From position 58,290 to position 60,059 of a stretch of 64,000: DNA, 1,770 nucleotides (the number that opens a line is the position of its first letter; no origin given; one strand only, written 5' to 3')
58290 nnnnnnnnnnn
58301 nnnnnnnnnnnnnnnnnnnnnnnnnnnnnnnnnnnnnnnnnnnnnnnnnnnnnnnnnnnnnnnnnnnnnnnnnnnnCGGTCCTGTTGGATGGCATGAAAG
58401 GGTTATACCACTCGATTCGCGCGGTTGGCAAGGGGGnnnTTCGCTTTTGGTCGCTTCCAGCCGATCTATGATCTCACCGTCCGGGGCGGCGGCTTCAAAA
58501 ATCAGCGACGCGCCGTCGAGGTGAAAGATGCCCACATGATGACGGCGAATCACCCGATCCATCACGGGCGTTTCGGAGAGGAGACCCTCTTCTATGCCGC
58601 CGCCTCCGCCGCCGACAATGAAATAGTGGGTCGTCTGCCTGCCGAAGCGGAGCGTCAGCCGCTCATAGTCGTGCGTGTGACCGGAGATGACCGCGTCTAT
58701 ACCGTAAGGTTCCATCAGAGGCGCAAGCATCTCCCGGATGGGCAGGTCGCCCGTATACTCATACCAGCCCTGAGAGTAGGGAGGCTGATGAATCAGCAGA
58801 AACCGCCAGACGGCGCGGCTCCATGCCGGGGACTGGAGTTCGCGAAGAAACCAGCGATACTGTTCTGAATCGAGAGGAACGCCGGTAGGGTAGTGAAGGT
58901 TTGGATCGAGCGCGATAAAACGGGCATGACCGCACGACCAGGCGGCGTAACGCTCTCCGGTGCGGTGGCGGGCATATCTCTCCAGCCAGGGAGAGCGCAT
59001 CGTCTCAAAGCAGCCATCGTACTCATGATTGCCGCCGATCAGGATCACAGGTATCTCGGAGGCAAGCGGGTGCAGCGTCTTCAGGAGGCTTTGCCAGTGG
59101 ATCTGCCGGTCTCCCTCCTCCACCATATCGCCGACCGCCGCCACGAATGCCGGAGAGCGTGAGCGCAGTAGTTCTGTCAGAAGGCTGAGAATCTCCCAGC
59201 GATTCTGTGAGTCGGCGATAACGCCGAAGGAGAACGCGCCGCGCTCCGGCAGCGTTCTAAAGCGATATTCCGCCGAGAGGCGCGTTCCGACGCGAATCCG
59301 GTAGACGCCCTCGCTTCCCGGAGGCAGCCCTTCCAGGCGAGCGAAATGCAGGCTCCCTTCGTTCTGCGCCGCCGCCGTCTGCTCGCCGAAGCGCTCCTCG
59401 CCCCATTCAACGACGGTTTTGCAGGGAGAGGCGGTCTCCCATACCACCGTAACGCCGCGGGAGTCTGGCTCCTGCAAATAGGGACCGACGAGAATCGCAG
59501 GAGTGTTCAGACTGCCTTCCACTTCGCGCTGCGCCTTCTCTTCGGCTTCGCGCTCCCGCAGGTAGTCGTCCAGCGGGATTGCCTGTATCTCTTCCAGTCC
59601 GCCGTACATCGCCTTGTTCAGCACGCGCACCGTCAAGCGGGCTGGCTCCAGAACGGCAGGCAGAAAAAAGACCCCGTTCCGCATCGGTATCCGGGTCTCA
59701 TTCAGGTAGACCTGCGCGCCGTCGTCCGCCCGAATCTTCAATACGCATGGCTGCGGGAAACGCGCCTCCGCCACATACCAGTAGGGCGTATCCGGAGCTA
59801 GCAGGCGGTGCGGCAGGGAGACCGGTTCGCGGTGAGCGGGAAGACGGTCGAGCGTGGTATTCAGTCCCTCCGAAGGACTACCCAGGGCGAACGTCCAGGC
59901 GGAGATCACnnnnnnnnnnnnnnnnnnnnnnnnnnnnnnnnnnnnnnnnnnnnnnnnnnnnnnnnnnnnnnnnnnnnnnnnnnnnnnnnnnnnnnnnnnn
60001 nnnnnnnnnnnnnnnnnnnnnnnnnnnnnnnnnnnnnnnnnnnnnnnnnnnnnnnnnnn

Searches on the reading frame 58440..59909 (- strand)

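Call 7: search_protein_families(library=pfam, proteins=[window:58440-59909:-], max_evalue=0.1)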
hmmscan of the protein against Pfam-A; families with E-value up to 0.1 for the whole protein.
window:58440-59909:- (490 aa): 5 families
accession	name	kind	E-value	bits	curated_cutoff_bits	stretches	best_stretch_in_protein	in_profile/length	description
PF00149.33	Metallophos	-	2.8e-16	61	21.5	1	227-415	2-191/191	Calcineurin-like phosphoesterase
PF16656.11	Pur_ac_phosph_N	-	8.4e-06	26.7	30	1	145-219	8-93/93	Purple acid Phosphatase, N-terminal domain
PF25077.1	DUF7800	-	0.00011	22.7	27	1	138-208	3-72/89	Domain of unknown function (DUF7800)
PF12850.12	Metallophos_2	-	0.012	16.1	27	1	228-416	3-120/154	Calcineurin-like phosphoesterase superfamily domain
PF16655.11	PhoD_N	-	0.013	16.5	30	0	148-219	23-90/90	PhoD-like phosphatase, N-terminal domain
